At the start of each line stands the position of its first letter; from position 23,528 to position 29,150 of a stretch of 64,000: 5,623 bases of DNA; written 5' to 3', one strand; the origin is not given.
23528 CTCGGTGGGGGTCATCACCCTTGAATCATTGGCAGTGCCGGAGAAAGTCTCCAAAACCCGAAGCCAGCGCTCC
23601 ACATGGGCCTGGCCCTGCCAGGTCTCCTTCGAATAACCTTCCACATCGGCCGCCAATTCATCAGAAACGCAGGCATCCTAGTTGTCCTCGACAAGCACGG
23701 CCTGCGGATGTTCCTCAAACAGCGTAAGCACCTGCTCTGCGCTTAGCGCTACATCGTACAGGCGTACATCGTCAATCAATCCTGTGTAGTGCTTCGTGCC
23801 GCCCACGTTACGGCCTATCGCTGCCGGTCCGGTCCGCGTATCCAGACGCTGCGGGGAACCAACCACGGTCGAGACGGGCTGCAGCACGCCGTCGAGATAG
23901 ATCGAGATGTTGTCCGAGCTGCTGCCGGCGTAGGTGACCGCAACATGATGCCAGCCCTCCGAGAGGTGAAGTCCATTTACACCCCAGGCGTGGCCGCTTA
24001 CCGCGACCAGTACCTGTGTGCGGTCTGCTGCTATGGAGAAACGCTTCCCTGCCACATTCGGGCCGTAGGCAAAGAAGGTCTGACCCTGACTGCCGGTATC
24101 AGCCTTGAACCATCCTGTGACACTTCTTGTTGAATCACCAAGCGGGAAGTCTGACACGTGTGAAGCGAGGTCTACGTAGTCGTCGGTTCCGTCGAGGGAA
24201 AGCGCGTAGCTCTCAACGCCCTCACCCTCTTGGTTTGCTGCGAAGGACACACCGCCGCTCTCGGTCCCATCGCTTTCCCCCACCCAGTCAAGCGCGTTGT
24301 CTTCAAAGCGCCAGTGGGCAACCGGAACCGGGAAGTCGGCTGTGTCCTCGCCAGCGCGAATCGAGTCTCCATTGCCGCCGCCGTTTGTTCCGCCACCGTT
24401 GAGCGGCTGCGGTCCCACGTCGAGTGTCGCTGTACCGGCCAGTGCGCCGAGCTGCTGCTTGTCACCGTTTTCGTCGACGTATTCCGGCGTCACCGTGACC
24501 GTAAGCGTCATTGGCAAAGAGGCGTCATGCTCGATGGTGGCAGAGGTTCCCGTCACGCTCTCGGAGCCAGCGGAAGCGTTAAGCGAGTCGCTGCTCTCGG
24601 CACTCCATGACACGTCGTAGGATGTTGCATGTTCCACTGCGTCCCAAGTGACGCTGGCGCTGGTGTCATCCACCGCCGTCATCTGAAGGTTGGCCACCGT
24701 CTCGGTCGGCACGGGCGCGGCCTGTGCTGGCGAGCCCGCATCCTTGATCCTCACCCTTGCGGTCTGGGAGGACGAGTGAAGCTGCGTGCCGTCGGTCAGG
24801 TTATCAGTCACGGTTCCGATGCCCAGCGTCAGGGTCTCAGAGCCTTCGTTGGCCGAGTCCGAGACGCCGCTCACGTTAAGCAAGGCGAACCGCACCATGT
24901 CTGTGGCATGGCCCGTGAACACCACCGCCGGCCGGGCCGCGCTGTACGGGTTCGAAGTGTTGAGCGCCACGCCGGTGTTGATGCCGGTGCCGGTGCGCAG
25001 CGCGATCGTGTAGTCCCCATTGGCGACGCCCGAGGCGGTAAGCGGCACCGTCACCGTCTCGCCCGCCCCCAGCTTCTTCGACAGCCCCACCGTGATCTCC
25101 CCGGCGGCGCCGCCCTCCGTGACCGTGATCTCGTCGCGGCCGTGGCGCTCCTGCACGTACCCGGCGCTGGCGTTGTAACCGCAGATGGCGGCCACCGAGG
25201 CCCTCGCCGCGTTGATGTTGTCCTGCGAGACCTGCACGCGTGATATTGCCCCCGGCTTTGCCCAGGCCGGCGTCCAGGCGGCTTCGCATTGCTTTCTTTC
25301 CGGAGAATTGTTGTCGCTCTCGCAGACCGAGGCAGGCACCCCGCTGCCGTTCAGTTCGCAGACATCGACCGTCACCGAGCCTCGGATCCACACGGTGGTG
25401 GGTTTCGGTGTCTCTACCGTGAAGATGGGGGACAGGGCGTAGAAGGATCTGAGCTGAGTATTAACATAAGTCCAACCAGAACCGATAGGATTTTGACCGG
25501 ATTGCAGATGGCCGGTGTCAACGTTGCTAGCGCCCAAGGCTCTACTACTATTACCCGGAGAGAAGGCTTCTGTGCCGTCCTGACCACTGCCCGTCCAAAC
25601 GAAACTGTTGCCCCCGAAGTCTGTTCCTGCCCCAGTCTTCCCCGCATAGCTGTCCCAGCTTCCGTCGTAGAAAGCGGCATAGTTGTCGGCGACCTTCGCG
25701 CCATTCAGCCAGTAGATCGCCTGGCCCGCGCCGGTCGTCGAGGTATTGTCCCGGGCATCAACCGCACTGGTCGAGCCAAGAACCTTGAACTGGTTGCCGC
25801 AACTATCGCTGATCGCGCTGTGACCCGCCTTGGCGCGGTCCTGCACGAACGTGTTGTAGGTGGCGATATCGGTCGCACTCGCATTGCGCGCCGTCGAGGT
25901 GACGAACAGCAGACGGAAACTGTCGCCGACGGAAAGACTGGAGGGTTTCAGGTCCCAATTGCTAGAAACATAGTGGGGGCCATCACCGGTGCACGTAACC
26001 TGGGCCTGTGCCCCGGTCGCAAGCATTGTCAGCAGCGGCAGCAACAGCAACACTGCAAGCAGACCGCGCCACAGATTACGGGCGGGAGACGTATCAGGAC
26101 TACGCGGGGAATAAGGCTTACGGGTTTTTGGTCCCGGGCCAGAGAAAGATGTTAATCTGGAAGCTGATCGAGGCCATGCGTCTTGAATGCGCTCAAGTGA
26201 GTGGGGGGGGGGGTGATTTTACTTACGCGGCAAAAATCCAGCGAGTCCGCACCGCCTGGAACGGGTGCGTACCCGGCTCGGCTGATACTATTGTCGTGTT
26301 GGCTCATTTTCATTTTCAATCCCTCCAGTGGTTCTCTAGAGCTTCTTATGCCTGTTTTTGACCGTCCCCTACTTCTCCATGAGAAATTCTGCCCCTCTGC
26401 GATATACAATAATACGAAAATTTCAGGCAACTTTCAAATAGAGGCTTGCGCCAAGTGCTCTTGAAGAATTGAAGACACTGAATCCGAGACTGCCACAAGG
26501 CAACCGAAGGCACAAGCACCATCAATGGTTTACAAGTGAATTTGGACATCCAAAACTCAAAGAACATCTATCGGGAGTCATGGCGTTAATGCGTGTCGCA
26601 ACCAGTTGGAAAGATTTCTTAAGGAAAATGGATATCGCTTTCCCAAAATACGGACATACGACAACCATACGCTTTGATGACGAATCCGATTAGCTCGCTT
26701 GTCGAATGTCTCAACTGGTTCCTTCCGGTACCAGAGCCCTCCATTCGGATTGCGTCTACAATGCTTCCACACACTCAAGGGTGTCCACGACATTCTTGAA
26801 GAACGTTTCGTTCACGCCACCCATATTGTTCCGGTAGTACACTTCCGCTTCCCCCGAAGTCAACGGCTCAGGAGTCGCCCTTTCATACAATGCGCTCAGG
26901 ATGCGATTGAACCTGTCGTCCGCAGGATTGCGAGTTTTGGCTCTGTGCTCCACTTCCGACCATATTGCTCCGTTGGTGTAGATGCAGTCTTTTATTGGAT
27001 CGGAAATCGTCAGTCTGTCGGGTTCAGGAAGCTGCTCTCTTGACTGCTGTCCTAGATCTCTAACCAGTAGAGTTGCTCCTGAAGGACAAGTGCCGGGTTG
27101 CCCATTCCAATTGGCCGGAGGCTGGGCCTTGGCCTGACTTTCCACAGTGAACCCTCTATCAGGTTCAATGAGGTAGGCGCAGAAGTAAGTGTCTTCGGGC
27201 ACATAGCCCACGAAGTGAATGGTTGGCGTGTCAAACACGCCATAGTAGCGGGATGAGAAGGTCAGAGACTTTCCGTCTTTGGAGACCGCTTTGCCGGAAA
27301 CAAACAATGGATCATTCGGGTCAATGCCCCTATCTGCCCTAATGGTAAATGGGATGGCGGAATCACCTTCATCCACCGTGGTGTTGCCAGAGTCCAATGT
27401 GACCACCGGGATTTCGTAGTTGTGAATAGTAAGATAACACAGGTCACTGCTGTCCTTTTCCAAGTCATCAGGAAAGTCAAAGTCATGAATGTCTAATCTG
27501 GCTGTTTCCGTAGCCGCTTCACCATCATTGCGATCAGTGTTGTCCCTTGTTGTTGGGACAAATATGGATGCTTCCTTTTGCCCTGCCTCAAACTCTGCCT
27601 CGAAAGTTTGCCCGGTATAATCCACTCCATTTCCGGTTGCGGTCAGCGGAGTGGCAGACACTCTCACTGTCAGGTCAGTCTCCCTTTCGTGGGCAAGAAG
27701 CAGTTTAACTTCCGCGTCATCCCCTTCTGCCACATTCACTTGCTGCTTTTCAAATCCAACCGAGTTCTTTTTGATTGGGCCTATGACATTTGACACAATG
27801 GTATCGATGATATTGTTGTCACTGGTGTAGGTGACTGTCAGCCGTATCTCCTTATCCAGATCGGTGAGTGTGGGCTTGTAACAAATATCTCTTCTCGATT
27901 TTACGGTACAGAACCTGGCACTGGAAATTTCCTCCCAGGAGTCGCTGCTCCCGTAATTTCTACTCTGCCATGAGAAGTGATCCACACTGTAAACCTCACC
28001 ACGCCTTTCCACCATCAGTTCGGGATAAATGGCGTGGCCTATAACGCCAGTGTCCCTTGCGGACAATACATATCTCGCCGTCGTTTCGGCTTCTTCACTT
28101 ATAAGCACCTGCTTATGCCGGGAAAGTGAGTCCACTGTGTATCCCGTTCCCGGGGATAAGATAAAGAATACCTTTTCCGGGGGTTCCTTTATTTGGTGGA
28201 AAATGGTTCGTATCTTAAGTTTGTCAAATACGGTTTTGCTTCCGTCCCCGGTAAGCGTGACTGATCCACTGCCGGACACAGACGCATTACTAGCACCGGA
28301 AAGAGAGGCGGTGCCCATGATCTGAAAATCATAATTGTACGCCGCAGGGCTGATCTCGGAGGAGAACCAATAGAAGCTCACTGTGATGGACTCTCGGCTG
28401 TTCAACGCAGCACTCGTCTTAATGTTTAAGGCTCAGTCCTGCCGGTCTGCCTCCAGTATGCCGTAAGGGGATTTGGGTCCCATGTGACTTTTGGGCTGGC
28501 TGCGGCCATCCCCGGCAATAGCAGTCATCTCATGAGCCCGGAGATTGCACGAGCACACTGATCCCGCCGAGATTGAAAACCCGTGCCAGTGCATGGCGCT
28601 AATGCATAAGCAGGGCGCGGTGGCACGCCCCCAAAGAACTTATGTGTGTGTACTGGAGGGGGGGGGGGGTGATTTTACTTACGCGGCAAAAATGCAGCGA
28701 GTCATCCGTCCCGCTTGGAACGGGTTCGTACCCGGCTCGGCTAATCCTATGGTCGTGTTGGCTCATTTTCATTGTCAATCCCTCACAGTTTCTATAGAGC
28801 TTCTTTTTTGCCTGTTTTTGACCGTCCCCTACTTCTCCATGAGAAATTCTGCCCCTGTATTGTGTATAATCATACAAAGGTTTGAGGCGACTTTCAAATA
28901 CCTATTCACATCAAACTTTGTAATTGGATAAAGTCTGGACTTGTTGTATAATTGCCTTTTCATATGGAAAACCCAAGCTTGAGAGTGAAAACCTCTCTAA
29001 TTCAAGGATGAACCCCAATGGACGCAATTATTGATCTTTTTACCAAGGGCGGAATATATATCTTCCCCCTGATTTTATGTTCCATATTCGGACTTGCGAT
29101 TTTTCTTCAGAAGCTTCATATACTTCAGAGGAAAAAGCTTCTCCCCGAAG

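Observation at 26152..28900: Shared roughly 240-bp leader (promoter, invariant 48-nt block, small ORF, C11/C12 homopolymer) in front of two unrelated large surface-type protein genes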

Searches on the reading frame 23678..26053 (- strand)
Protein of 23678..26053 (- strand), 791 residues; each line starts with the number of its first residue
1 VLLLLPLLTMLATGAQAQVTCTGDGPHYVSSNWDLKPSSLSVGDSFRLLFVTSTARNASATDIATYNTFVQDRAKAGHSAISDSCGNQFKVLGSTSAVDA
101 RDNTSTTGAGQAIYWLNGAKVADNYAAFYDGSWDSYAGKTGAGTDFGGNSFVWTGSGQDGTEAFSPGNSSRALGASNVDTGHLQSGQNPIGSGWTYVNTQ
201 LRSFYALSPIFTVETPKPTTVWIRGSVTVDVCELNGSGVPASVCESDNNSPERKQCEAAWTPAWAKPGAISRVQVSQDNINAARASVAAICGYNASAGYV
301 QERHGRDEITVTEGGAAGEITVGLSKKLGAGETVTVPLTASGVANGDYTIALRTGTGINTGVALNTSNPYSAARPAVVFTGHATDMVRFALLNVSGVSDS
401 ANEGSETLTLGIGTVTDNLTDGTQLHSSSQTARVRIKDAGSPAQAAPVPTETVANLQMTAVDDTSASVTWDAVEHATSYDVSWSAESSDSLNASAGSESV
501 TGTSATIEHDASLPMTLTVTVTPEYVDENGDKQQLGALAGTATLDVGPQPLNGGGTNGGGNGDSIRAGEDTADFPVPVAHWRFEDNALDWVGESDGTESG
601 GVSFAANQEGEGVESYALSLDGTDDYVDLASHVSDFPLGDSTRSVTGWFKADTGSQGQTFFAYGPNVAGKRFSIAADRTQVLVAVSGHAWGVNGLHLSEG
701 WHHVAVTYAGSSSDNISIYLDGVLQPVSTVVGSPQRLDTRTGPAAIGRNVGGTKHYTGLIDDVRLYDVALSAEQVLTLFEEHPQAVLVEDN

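Call 8: search_protein_families(library=pfam, proteins=[window:23678-26053:-], max_evalue=0.01)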
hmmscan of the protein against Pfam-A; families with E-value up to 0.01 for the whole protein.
window:23678-26053:- (791 aa): 2 families
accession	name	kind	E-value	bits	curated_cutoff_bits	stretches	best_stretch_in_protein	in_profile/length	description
PF13385.13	Laminin_G_3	-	1.4e-22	80.9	27.6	1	621-775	1-150/151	Concanavalin A-like lectin/glucanases superfamily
PF00041.27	fn3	-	0.0043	17.7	25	1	453-501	3-52/84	Fibronectin type III domain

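Call 28: find_encoding_contigs(protein=window:23678-26026:-, flank=10000, max_places=6)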
Protein window:23678-26026:- (782 aa): no gene with exactly this product is on record in the collection.

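Call 46: search_protein_families(library=pfam, proteins=[P0001, P0003], max_evalue=1)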
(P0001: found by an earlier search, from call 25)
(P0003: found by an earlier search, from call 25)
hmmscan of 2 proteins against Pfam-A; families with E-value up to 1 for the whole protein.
P0001 (877 aa): 3 families
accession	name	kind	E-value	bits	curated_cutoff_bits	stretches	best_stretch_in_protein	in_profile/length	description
PF13385.13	Laminin_G_3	-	3.5e-22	79.6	27.6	1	707-861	1-150/151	Concanavalin A-like lectin/glucanases superfamily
PF00041.27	fn3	-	0.0023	18.5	25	1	539-587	3-52/84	Fibronectin type III domain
PF16656.11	Pur_ac_phosph_N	-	0.45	11.6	30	1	541-591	5-53/93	Purple acid Phosphatase, N-terminal domain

P0003 (710 aa): 2 families
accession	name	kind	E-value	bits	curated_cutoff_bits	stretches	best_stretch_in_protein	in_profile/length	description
PF03160.20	Calx-beta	-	5.1e-06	26.9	27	1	375-451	6-83/119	Calx-beta domain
PF07676.18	PD40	-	0.18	12.2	20.9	1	534-552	15-34/38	WD40-like Beta Propeller Repeat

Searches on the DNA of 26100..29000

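Call 45: search_rna_families(source=window, start=26100, end=29000, threshold=evalue, max_evalue=1)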
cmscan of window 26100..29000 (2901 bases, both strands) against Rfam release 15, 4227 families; matches with E-value up to 1: 0.
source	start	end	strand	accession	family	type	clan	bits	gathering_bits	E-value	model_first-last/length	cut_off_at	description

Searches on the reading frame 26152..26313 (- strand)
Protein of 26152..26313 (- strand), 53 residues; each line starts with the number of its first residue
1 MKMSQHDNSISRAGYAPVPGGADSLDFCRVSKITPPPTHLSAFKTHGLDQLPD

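Call 25: list_cluster_members(proteins=[L001:5521-8154:+, L001:2946-5078:+, window:26152-26313:-, window:28599-28772:-, window:23678-26053:-, window:26756-28405:-])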
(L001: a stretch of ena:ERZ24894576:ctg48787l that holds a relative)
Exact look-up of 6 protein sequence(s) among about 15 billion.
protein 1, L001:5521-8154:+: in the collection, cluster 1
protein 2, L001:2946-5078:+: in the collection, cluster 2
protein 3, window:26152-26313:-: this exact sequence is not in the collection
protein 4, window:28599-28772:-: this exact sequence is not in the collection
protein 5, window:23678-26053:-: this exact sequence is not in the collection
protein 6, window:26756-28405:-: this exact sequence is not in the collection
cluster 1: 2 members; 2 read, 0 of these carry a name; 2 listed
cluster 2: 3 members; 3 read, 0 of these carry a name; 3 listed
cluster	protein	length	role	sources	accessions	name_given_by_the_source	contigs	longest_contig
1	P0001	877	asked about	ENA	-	-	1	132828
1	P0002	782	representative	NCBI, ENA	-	-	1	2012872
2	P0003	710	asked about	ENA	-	-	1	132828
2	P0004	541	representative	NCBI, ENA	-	-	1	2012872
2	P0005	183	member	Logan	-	-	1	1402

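Call 46: search_protein_families(library=pfam, proteins=[P0001, P0003], max_evalue=1)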
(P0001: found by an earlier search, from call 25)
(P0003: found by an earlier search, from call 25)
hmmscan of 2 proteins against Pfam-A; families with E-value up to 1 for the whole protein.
P0001 (877 aa): 3 families
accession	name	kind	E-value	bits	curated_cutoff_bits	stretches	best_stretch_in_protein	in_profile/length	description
PF13385.13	Laminin_G_3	-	3.5e-22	79.6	27.6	1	707-861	1-150/151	Concanavalin A-like lectin/glucanases superfamily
PF00041.27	fn3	-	0.0023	18.5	25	1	539-587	3-52/84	Fibronectin type III domain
PF16656.11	Pur_ac_phosph_N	-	0.45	11.6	30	1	541-591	5-53/93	Purple acid Phosphatase, N-terminal domain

P0003 (710 aa): 2 families
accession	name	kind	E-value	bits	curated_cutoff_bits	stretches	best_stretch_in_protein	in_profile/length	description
PF03160.20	Calx-beta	-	5.1e-06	26.9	27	1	375-451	6-83/119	Calx-beta domain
PF07676.18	PD40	-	0.18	12.2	20.9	1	534-552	15-34/38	WD40-like Beta Propeller Repeat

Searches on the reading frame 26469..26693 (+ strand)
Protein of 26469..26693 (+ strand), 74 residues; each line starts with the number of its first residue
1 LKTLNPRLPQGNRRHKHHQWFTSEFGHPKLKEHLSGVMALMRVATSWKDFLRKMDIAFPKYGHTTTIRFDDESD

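Call 46: search_protein_families(library=pfam, proteins=[window:26469-26693:+], max_evalue=1)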
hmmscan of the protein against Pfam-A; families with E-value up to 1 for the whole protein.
window:26469-26693:+ (74 aa): 1 family
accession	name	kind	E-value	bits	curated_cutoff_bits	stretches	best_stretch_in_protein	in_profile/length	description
PF10546.14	P63C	-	7.3e-05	23.7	26.1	1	1-30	64-93/93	P63C domain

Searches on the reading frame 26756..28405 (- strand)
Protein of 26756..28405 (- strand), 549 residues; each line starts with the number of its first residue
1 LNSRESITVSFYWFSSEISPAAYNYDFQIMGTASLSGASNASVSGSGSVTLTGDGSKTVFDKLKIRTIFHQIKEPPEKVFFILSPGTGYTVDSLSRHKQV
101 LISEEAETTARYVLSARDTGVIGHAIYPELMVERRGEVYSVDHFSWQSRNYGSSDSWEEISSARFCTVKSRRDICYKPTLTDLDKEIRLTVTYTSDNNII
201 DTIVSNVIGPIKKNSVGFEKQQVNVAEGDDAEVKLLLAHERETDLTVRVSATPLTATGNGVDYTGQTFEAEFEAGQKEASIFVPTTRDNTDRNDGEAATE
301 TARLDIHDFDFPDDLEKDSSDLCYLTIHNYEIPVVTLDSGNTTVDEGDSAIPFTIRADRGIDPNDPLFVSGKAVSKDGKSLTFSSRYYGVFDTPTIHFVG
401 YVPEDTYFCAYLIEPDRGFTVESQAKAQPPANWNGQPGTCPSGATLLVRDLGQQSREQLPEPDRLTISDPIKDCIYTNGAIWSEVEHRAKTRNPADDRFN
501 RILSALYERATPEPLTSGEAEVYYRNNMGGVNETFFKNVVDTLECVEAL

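Call 8: search_protein_families(library=pfam, proteins=[window:26756-28405:-], max_evalue=0.01)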
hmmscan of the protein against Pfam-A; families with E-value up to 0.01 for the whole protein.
window:26756-28405:- (549 aa): 1 family
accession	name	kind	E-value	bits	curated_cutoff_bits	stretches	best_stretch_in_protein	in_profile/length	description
PF03160.20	Calx-beta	-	2.8e-06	27.8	27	1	214-290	6-83/119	Calx-beta domain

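Call 46: search_protein_families(library=pfam, proteins=[P0001, P0003], max_evalue=1)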
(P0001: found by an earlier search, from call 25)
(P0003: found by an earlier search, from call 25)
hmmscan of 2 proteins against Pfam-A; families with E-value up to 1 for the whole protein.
P0001 (877 aa): 3 families
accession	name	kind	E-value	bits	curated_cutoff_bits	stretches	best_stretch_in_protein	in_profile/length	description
PF13385.13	Laminin_G_3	-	3.5e-22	79.6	27.6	1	707-861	1-150/151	Concanavalin A-like lectin/glucanases superfamily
PF00041.27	fn3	-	0.0023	18.5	25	1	539-587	3-52/84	Fibronectin type III domain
PF16656.11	Pur_ac_phosph_N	-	0.45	11.6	30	1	541-591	5-53/93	Purple acid Phosphatase, N-terminal domain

P0003 (710 aa): 2 families
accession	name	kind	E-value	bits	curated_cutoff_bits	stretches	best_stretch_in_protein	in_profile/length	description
PF03160.20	Calx-beta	-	5.1e-06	26.9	27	1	375-451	6-83/119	Calx-beta domain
PF07676.18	PD40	-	0.18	12.2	20.9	1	534-552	15-34/38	WD40-like Beta Propeller Repeat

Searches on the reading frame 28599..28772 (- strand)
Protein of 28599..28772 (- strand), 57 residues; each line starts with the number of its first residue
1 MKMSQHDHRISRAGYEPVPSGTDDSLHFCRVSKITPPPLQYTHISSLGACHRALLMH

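Call 46: search_protein_families(library=pfam, proteins=[P0001, P0003], max_evalue=1)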
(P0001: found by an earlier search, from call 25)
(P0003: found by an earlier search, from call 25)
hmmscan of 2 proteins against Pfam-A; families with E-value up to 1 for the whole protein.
P0001 (877 aa): 3 families
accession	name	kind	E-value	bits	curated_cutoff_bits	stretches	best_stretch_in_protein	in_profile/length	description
PF13385.13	Laminin_G_3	-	3.5e-22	79.6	27.6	1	707-861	1-150/151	Concanavalin A-like lectin/glucanases superfamily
PF00041.27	fn3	-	0.0023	18.5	25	1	539-587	3-52/84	Fibronectin type III domain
PF16656.11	Pur_ac_phosph_N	-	0.45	11.6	30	1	541-591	5-53/93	Purple acid Phosphatase, N-terminal domain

P0003 (710 aa): 2 families
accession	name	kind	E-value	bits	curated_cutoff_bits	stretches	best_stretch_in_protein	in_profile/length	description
PF03160.20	Calx-beta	-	5.1e-06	26.9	27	1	375-451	6-83/119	Calx-beta domain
PF07676.18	PD40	-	0.18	12.2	20.9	1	534-552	15-34/38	WD40-like Beta Propeller Repeat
